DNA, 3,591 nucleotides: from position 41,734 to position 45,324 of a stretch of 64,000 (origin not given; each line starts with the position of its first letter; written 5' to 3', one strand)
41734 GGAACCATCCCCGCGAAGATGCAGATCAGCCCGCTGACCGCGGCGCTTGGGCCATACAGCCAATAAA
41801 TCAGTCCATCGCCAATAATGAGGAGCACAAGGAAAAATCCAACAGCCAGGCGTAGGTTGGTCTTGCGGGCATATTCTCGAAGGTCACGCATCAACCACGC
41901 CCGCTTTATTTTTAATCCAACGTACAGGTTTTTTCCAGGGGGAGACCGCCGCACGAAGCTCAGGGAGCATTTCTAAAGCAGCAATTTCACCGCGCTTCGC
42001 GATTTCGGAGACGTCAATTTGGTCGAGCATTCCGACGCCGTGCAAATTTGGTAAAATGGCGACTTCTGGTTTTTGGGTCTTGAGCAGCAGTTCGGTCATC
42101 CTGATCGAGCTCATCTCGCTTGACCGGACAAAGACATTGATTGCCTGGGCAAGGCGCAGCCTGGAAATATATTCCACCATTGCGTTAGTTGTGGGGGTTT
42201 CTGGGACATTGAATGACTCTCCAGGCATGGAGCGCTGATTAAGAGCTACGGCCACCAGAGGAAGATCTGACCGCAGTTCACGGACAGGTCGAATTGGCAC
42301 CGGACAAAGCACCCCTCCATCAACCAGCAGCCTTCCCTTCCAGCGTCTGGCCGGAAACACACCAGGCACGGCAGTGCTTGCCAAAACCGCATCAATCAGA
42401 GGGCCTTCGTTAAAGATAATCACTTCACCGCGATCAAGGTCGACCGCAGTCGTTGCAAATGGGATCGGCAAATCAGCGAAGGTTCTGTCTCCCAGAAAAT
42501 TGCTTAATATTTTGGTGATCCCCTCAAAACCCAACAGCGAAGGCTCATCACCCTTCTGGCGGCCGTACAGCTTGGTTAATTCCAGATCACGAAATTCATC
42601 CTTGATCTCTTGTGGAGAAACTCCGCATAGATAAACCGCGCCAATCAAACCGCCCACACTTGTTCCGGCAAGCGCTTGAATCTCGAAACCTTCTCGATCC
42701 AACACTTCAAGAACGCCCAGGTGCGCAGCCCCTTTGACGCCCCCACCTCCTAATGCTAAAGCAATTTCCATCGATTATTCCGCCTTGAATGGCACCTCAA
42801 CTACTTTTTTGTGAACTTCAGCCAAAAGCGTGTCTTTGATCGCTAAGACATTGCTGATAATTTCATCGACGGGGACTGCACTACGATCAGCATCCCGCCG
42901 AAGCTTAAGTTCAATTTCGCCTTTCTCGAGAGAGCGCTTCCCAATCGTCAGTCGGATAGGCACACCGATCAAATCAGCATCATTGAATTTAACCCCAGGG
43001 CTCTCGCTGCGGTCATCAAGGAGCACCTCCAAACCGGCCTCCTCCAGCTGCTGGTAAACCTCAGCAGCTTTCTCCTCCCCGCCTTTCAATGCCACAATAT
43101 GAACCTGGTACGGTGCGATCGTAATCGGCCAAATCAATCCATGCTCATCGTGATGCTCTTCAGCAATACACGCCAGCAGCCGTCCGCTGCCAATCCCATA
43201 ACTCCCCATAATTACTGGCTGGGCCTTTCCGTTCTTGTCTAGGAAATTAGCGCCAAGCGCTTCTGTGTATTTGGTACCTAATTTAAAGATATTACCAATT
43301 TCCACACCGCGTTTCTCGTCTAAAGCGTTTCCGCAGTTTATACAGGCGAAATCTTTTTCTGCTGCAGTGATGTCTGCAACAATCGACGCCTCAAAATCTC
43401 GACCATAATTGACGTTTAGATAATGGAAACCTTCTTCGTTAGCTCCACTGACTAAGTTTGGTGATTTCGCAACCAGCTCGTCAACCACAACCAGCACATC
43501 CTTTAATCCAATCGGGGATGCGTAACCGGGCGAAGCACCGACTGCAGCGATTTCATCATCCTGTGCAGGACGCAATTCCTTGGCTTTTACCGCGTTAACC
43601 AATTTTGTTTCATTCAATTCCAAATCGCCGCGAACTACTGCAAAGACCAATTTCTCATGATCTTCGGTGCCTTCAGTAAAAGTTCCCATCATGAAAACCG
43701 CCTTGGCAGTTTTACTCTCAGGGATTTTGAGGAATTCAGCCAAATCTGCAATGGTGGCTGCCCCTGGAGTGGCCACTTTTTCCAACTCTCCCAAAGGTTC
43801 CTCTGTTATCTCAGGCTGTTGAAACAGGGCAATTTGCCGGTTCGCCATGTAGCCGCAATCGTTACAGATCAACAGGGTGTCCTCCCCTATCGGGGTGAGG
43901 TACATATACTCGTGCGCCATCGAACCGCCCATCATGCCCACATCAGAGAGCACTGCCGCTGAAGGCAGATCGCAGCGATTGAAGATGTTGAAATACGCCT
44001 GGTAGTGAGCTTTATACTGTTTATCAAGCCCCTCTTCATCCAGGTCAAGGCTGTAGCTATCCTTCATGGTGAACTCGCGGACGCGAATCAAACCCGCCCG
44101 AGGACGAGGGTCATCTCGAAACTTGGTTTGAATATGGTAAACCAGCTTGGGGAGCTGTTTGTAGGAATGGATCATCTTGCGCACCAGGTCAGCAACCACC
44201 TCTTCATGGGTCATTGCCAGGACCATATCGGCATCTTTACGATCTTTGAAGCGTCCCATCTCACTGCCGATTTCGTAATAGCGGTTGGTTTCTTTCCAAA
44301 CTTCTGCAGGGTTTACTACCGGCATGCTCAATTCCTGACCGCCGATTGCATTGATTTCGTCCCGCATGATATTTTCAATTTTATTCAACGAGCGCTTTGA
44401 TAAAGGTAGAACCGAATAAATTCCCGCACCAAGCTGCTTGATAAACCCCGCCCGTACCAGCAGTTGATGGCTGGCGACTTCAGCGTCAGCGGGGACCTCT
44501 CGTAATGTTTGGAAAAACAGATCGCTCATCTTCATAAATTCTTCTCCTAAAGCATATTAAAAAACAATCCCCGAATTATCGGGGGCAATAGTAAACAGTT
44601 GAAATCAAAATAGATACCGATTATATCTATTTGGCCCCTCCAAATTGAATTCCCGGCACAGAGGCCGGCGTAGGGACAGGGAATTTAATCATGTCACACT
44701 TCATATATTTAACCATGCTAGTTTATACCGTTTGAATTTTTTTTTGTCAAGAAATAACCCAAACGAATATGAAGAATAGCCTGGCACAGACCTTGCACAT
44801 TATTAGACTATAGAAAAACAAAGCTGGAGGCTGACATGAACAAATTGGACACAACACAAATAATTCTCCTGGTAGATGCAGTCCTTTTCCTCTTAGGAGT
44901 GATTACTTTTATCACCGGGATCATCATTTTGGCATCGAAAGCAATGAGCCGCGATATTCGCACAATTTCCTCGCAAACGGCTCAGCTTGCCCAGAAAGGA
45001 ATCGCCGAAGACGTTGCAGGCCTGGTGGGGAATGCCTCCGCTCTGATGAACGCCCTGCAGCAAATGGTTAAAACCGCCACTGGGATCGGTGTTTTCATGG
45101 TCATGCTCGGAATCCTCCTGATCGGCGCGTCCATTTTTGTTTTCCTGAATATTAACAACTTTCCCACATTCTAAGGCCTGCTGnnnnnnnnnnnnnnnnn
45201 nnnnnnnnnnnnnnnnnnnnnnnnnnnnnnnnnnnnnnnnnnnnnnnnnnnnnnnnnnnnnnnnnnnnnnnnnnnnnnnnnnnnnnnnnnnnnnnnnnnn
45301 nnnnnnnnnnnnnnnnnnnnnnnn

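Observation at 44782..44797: Near-consensus sigma-54 (-24/-12) promoter in front of the TPR / clan-CD-like operon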

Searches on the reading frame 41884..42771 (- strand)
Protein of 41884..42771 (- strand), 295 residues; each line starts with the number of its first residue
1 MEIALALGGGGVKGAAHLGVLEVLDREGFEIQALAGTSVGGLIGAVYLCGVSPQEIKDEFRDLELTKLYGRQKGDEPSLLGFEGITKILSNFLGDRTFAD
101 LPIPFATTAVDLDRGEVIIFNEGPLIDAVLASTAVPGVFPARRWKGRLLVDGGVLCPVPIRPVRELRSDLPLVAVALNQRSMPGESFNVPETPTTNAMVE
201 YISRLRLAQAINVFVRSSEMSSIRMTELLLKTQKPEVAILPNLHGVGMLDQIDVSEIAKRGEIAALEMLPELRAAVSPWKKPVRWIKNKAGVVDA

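Call 7: search_protein_families(library=pfam, proteins=[window:41884-42771:-], max_evalue=0.01)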
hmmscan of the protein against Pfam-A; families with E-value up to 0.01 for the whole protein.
window:41884-42771:- (295 aa): 1 family
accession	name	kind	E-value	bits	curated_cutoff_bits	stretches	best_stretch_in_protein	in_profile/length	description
PF01734.28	Patatin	-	3.2e-33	116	27.7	1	5-162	1-189/191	Patatin-like phospholipase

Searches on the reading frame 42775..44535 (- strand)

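Call 7: search_protein_families(library=pfam, proteins=[window:42775-44535:-], max_evalue=0.01)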
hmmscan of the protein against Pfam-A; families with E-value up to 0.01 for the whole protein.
window:42775-44535:- (586 aa): 3 families
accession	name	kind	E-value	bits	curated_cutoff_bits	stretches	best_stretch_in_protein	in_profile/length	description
PF00587.30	tRNA-synt_2b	-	3.4e-24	86.3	29.3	1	96-461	3-179/179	tRNA synthetase class II core domain (G, H, P, S and T)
PF04073.20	tRNA_edit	-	1.6e-23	83.6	25.5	1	256-375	1-116/123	Aminoacyl-tRNA editing domain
PF03129.25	HGTP_anticodon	-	1.2e-21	77.1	21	1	477-564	1-92/94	Anticodon binding domain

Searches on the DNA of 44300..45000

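Call 36: search_rna_families(source=window, start=44300, end=45000, threshold=evalue, max_evalue=1, show_alignments=1)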
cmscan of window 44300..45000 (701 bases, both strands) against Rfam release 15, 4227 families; matches with E-value up to 1: 0.
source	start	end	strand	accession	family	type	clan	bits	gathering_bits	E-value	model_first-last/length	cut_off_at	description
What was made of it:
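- Tried and rejected: Rfam on 44300-45000 at E up to 1 gave no family, so the conserved block upstream is not a known RNA such as a T-box (call 36).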

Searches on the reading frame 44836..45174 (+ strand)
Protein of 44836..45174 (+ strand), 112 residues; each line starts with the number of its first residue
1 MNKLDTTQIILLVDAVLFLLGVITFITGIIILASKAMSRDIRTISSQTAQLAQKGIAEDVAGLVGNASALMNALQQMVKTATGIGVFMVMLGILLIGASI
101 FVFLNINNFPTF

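Call 7: search_protein_families(library=pfam, proteins=[window:44836-45174:+], max_evalue=0.01)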
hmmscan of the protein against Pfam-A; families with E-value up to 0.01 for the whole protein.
window:44836-45174:+ (112 aa): 0 families

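Call 11: find_encoding_contigs(protein=window:44836-45174:+, flank=10000, max_places=10)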
Protein window:44836-45174:+ (112 aa): no gene with exactly this product is on record in the collection.
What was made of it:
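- Tried and rejected: An exact-sequence look-up of ORF1 found nothing on record (call 11).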

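Call 52: search_protein_families(library=ncbifam, proteins=[window:44836-45174:+], max_evalue=0.001)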
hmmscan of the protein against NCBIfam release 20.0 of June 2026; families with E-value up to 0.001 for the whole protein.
window:44836-45174:+ (112 aa): 0 families
